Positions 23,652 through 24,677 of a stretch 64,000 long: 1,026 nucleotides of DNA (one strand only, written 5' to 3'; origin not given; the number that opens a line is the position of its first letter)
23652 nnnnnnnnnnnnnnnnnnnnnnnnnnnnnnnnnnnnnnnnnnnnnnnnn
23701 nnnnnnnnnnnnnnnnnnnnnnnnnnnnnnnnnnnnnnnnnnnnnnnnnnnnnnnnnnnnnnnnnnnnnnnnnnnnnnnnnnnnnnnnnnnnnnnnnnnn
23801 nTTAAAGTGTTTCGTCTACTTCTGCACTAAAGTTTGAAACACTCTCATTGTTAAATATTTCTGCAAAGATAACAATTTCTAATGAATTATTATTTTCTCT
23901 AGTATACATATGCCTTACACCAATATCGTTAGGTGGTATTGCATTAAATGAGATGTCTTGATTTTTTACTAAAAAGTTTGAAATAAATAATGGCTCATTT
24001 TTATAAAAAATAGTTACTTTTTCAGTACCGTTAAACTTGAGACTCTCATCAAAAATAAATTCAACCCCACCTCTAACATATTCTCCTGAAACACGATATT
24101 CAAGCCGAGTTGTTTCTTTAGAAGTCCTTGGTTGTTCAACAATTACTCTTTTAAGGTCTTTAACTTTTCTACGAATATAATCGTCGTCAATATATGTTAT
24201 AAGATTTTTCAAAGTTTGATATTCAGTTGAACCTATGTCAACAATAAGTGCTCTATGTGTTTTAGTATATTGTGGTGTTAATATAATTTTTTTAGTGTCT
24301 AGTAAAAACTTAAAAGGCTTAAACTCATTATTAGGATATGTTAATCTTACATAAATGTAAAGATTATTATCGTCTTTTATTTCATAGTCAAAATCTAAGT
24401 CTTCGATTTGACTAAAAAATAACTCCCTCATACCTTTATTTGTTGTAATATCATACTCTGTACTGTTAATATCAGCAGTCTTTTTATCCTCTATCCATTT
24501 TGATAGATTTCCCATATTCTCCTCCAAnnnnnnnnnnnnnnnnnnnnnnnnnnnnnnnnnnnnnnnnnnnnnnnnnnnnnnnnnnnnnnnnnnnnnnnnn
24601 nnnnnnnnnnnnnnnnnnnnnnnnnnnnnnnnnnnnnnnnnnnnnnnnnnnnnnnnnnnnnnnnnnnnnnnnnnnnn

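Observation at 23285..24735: Reverse-oriented three-gene cassette (66 aa, 241 aa, 3-TM 119 aa) with an 18-bp-armed inverted repeat, embedded in the structural region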

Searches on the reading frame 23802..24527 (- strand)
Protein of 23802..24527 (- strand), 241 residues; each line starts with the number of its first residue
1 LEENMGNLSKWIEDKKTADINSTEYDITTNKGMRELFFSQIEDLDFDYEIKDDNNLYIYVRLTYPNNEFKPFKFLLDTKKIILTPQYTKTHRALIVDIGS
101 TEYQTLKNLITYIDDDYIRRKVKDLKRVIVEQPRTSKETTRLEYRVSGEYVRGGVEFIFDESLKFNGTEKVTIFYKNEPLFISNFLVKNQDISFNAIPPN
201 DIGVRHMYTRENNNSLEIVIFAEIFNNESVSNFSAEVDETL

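Call 11: search_protein_families(library=pfam, proteins=[window:23802-24527:-], max_evalue=0.1)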
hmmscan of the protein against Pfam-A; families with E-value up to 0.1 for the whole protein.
window:23802-24527:- (241 aa): 0 families

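Call 12: search_protein_families(library=phrogs, proteins=[window:23802-24527:-], max_evalue=0.1)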
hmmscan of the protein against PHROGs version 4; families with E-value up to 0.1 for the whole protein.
window:23802-24527:- (241 aa): 0 families

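Call 15: search_protein_families(library=padloc, proteins=[window:23802-24527:-], max_evalue=0.1)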
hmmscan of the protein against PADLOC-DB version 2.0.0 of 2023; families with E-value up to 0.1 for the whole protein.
window:23802-24527:- (241 aa): 0 families

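Call 16: find_homologous_proteins(query=window:23802-24527:-, max_evalue=0.01)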
Query window:23802-24527:- (241 aa): 5 proteins with E <= 0.01 among 184 candidates.
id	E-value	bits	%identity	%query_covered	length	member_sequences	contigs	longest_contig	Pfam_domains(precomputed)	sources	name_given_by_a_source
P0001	1.0e-140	485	92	98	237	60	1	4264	-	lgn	-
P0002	1.8e-140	484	92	98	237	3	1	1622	-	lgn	-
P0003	1.9e-105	369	70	98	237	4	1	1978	-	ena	-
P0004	5.4e-93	329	66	97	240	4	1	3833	-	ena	-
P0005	3.3e-88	313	63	97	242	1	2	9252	-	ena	-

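Call 17: find_related_loci(query=window:23802-24527:-, collection=viral_contigs, flank=10000)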
Query window:23802-24527:- (241 aa) in viral_contigs; peptide patterns used: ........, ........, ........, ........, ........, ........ (x = any residue, [..] = any of these).
15 stretches matched a pattern, but none encodes a relative of the query by tblastn (E <= 1e-3).

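Call 18: find_encoding_contigs(protein=P0005, flank=10000)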
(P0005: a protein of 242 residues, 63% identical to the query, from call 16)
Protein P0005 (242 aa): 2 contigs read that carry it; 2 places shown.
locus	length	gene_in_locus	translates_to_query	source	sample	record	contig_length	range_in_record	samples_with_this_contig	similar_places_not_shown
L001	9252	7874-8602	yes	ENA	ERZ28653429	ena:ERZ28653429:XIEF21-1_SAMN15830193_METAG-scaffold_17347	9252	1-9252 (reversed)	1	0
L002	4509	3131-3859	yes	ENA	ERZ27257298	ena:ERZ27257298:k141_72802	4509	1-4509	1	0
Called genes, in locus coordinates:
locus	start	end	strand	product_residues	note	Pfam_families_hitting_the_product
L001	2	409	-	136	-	?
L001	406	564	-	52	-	-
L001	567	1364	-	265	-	PF02511:Thy1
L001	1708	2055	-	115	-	-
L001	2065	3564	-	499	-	PF01145:Band_7, PF15975:Flot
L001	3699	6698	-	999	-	-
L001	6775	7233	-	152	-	-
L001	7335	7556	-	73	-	PF01165:Ribosomal_S21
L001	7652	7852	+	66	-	-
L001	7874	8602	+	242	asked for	-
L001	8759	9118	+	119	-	-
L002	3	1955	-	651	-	?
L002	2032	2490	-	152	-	-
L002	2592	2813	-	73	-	PF01165:Ribosomal_S21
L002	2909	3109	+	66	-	-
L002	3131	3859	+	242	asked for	-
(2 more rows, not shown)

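Call 19: find_encoding_contigs(protein=P0004, flank=10000)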
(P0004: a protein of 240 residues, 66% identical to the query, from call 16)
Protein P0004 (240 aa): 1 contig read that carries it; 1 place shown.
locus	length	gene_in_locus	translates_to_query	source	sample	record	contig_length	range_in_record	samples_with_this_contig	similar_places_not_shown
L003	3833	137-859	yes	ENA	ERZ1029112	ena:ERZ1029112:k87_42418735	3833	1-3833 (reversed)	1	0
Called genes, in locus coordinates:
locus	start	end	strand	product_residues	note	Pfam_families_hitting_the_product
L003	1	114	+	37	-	?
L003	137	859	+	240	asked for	-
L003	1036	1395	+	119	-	-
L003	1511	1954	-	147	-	-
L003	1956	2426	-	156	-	-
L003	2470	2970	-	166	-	-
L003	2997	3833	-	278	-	?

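Call 20: find_encoding_contigs(protein=P0001, flank=10000)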
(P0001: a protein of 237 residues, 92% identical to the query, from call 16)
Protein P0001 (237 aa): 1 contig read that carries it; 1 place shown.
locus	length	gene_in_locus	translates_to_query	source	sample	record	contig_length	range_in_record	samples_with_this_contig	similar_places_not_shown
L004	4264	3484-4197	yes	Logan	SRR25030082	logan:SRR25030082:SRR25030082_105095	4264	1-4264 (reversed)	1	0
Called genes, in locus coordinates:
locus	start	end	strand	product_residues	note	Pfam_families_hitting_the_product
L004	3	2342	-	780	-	?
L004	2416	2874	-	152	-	-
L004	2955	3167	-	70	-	PF01165:Ribosomal_S21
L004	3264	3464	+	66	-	-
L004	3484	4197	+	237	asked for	-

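Call 21: find_encoding_contigs(protein=P0003, flank=10000)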
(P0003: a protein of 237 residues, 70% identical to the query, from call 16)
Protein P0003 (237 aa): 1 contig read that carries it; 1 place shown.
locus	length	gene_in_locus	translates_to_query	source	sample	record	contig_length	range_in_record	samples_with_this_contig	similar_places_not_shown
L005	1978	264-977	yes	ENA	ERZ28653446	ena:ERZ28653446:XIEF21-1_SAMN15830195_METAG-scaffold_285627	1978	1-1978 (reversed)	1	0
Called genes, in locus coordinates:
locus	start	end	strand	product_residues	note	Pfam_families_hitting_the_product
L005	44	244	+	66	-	-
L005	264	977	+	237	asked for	-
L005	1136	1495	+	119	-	-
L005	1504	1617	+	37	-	-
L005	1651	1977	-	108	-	?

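Call 42: search_solved_structures(query=A3, max_evalue=10)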
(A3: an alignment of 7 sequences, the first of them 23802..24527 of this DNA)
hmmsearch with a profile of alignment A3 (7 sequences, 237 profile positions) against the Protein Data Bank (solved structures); distinct sequences matched with E-value up to 10: 0.

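Call 51: predict_structure(alignment_id=A4)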
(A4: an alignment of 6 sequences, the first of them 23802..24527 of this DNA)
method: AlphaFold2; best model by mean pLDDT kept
length: 241 residues; sequences in the alignment: 6
mean_pLDDT: 73.0   pTM: 0.53
mean pLDDT of the five models: 73.0, 70.7, 70.4, 69.7, 69.3
residues with pLDDT >= 90: 6; 70-90: 154; 50-70: 54; < 50: 27
segments of 3 or more residues with pLDDT < 50: 1-11, 14-17, 124-126, 131-133, 135-137
pLDDT, mean of each block of 10 residues (from residue 1): 38 49 72 83 77 82 66 82 75 83 87 73 49 54 78 74 84 84 87 73 75 79 65 82 78
secondary structure, 60 per line:
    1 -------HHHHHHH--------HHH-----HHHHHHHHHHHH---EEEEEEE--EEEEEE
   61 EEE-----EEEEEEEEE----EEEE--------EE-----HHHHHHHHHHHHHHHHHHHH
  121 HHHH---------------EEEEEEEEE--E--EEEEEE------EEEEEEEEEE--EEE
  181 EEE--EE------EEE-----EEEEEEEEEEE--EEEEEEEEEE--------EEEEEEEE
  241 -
elements in order: H8-14 H31-42 E46-52 E55-63 E69-77 E82-85 H101-124 E140-148 E154-159 E166-175 E178-183 E194-196 E202-212 E215-224 E233-240

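Call 64: search_protein_representatives(alignment_id=A4)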
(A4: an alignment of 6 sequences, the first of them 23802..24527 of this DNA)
Query: 6 sequences, 237 profile positions. Proteins with E-value up to 0.001 (for the whole library): 20; up to 1e-10: 15; up to 1e-30: 3. The best 20 are listed.
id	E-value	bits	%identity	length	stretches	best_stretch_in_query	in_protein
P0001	5.4e-139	477.7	-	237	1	1-236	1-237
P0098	1.0e-59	218.2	-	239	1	1-224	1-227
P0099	3.6e-43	164.1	-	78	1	1-78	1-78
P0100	2.1e-18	83.0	-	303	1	3-156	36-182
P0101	1.5e-17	80.2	-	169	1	1-117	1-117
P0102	3.9e-17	78.8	-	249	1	1-125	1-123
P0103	1.9e-16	76.6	-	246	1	1-110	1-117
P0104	6.4e-16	74.8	-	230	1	1-173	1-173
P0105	4.5e-15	72.1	-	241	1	11-119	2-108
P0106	4.5e-15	72.1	-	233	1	1-110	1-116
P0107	2.3e-14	69.7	-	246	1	1-181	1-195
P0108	3.9e-14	69.0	-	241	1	1-109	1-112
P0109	2.9e-13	66.1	-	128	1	1-117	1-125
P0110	6.5e-13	65.0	-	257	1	1-156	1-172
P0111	1.6e-12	63.7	-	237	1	1-121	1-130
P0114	1.5e-07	47.4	-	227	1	16-203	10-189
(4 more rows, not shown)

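Call 68: fold_search(model_id=the predicted structure, library=viral)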
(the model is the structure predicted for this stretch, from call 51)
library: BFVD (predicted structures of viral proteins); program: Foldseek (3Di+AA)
matches with E <= 10: 1275; with E <= 0.001: 1
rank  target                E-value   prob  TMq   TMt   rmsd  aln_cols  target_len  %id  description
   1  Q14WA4                8.0e-04  0.63  0.19  0.14  17.9       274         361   10  ORF2 [Ranid herpesvirus 2]
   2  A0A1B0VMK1            1.4e-03  0.92  0.24  0.22  21.3       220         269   11  Tail fiber protein [Pseudomonas phage phiAH14a]
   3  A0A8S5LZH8            2.1e-03  1.00  0.25  0.44   7.0       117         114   11  Uncharacterized protein [Caudovirales sp. ct7oE3]
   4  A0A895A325            2.1e-03  0.38  0.15  0.13  17.6       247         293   10  (no name in the UniProt tables at hand)
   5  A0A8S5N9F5            2.6e-03  0.20  0.13  0.07  24.9       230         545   12  Uncharacterized protein [Siphoviridae sp. ctBmU27]
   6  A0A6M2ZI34            3.7e-03  0.63  0.20  0.11  18.7       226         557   10  Virion protein [Synechococcus phage S-SCSM1]
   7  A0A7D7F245            4.3e-03  0.54  0.18  0.18  24.7       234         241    8  (no name in the UniProt tables at hand)
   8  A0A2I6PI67            4.5e-03  0.23  0.13  0.09  18.4       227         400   10  Baseplate wedge subunit and tail pin protein [Pseudomonas phage PMBT14]
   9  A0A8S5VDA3            5.6e-03  0.41  0.22  0.10  32.4       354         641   12  Putative tail protein [Siphoviridae sp. ctGa111]
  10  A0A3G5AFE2            6.3e-03  0.20  0.13  0.13  17.9       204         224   11  Cupin [Solivirus sp.]
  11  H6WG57                9.7e-03  0.72  0.24  0.12  18.7       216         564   12  Tail fiber [Cyanophage S-TIM5]
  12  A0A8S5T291            1.2e-02  0.82  0.21  0.31   9.9       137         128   11  Uncharacterized protein [Podoviridae sp. ctefc32]
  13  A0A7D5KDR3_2          1.3e-02  0.99  0.29  0.09   8.3       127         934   14  Uncharacterized protein [Synechococcus phage S-CAM7]
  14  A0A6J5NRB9            1.3e-02  0.25  0.15  0.14  21.5       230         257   10  Uncharacterized protein [uncultured Caudovirales phage]
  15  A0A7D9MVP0            1.6e-02  0.77  0.18  0.32  20.5       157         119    8  Non-structural protein NS-S [Enseada virus]
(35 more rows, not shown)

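Call 81: search_protein_families(library=ncbifam, proteins=[window:23802-24527:-], max_evalue=0.1)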
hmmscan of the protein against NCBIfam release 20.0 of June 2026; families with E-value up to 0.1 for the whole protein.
window:23802-24527:- (241 aa): 3 families
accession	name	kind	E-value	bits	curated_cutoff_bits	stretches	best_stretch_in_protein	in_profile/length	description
NF045957.1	MHO_1590_dom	subfamily_domain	0.007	16.6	42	1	42-74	45-78/81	MHO_1590 family protein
TIGR04145.2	Firmicu_CTERM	equivalog_domain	0.027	14.4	50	1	51-147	34-131/191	Firmicu-CTERM sorting domain-containing protein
NF008130.0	PRK10878.1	equivalog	0.028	14.4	120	1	27-65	11-49/88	FAD assembly factor SdhE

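Call 87: list_cluster_members(proteins=[P0098, P0100, P0102, P0103, P0104, P0105, P0106, P0107, P0108, P0110])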
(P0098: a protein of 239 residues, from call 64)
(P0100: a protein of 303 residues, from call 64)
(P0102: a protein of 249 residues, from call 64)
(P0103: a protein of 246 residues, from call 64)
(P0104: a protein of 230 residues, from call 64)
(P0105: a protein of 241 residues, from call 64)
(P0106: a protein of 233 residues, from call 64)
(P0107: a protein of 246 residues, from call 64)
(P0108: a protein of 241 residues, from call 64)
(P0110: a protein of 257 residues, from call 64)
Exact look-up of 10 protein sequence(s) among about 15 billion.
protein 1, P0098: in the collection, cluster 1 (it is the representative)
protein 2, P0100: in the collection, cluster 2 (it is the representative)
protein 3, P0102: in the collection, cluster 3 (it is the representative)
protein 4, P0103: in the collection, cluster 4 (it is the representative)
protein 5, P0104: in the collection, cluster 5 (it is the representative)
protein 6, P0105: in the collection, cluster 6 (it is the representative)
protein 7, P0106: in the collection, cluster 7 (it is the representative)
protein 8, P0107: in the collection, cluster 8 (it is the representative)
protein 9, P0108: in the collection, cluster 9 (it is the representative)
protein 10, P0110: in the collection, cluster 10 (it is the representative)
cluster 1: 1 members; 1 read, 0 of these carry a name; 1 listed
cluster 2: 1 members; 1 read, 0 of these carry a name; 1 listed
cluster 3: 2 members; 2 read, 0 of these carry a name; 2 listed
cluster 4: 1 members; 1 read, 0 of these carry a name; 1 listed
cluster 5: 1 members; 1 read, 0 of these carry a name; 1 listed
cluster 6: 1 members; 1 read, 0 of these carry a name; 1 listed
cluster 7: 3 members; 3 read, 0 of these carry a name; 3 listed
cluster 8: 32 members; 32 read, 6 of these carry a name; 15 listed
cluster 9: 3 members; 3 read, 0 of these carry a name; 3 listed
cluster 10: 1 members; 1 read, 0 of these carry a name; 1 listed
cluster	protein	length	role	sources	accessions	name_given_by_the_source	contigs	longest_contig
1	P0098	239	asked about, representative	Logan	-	-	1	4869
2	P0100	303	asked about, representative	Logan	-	-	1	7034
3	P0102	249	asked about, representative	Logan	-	-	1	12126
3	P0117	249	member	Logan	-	-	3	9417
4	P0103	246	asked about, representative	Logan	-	-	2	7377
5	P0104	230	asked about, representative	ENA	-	-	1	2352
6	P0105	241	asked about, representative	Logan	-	-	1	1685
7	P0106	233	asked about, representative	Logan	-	-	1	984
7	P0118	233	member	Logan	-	-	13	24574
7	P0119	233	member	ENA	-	-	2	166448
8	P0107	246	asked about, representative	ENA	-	-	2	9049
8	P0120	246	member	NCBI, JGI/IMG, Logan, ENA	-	hypothetical protein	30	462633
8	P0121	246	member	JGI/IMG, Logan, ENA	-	hypothetical protein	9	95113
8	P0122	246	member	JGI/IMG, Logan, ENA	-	hypothetical protein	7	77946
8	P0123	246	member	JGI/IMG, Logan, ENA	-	hypothetical protein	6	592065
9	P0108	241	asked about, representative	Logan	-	-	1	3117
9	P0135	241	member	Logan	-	-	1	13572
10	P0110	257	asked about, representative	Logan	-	-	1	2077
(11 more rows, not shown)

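Call 88: find_encoding_contigs(protein=P0120, flank=6000, max_places=3)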
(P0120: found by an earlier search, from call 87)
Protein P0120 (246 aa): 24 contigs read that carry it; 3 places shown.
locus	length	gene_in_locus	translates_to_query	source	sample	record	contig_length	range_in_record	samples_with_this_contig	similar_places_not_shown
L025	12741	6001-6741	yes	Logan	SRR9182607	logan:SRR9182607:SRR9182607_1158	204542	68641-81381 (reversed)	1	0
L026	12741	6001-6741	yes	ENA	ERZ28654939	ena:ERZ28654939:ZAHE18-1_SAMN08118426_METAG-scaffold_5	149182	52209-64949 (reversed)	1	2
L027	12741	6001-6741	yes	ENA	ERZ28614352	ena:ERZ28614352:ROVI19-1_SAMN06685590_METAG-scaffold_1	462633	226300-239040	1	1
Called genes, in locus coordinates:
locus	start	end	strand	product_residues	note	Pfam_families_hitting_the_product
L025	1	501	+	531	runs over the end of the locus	PF07068:Gp23 (faint)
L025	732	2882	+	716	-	-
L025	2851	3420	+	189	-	-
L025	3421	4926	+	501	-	-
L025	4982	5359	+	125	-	PF24073:DUF7365 (faint)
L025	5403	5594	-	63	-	PF01165:Ribosomal_S21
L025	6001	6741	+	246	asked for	-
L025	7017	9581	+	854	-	-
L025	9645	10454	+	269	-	-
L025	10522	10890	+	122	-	-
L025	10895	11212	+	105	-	-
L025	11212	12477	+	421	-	-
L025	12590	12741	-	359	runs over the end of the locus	-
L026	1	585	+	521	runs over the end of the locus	PF24308:DUF7487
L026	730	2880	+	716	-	-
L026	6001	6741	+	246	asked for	-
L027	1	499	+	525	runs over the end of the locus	PF07068:Gp23 (faint)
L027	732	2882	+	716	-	-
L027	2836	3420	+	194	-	-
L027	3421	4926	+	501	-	-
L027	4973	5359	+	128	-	PF24073:DUF7365 (faint)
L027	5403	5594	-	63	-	PF01165:Ribosomal_S21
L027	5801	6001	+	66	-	-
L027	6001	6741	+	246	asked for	-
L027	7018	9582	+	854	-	-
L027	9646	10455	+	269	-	-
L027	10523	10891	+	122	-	-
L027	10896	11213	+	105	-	-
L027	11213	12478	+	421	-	-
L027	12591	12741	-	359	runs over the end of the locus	-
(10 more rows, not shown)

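Call 91: search_protein_families(library=pfam, proteins=[L027:5801-6001:+, L001:7652-7852:+, L005:44-244:+], max_evalue=10)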
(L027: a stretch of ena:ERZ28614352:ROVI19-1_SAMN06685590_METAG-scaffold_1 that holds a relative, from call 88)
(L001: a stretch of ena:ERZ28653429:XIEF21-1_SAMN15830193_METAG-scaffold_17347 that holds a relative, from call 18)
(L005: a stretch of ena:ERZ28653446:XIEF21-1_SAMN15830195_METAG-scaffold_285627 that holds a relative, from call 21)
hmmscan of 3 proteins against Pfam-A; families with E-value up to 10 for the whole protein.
L027:5801-6001:+ (66 aa): 1 family
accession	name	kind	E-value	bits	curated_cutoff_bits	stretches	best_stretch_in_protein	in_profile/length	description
PF11195.14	Tad2-like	-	0.0099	16.8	25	1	4-63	7-71/73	Thoeris anti-defense 2-like domain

L001:7652-7852:+ (66 aa): 0 families

L005:44-244:+ (66 aa): 0 families

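Call 107: find_encoding_contigs(protein=P0098, flank=5000, max_places=2)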
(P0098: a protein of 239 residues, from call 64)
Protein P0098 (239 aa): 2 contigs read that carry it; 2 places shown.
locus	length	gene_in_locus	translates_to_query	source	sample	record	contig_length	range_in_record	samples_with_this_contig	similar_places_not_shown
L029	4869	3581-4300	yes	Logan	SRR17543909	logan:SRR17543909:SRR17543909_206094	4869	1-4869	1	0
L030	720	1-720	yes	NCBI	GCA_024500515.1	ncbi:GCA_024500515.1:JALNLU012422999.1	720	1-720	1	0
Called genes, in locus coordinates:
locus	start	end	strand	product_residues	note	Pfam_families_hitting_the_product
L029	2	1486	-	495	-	?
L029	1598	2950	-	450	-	PF02127:Peptidase_M18, PF05343:Peptidase_M42 (weak)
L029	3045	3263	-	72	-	PF01165:Ribosomal_S21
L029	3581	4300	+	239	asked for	-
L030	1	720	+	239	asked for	?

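Call 108: find_encoding_contigs(protein=P0135, flank=6000, max_places=2)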
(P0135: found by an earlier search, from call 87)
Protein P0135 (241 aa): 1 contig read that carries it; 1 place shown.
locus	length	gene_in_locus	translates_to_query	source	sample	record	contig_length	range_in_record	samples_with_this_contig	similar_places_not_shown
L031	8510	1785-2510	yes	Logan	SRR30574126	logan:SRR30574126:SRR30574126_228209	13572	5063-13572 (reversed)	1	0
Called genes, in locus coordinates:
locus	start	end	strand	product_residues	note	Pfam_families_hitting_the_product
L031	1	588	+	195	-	?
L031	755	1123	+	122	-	PF24073:DUF7365 (weak)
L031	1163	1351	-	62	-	PF01165:Ribosomal_S21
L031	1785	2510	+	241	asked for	-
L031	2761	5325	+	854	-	-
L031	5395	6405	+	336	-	-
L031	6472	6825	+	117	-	-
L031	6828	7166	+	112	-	-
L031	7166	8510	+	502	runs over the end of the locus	-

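Call 120: search_dna_similar(query=L027:5801-6001:+, collection=phages, mode=protein, max_evalue=10, max_rows=25)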
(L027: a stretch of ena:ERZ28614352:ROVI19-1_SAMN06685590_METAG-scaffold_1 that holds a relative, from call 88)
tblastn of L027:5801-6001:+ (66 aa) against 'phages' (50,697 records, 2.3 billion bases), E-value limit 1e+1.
No match.

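Call 125: search_protein_families(library=pfam, proteins=[P0098, P0100, P0102, P0103, P0104, P0107, P0108, P0110, P0111, P0114], max_evalue=0.05)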
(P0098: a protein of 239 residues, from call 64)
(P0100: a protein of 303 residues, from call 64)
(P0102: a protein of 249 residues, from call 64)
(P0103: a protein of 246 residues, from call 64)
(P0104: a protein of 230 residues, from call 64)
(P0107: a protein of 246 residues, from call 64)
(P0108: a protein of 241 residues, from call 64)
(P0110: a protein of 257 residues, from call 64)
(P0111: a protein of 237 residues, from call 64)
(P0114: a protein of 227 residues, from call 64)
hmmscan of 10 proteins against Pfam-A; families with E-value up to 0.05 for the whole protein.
P0098 (239 aa): 1 family
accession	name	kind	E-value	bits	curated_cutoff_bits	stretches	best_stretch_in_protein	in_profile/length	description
PF05125.18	Phage_cap_P2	-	0.0075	15.8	27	0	104-140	278-314/327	Phage major capsid protein, P2 family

P0100 (303 aa): 1 family
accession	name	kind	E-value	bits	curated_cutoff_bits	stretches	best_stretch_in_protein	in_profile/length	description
PF01540.21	Lipoprotein_7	-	0.048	14.5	24.1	0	36-101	7-69/112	Adhesin lipoprotein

P0102 (249 aa): 0 families

P0103 (246 aa): 0 families

P0104 (230 aa): 0 families

P0107 (246 aa): 0 families

P0108 (241 aa): 0 families

P0110 (257 aa): 0 families

P0111 (237 aa): 0 families

P0114 (227 aa): 0 families
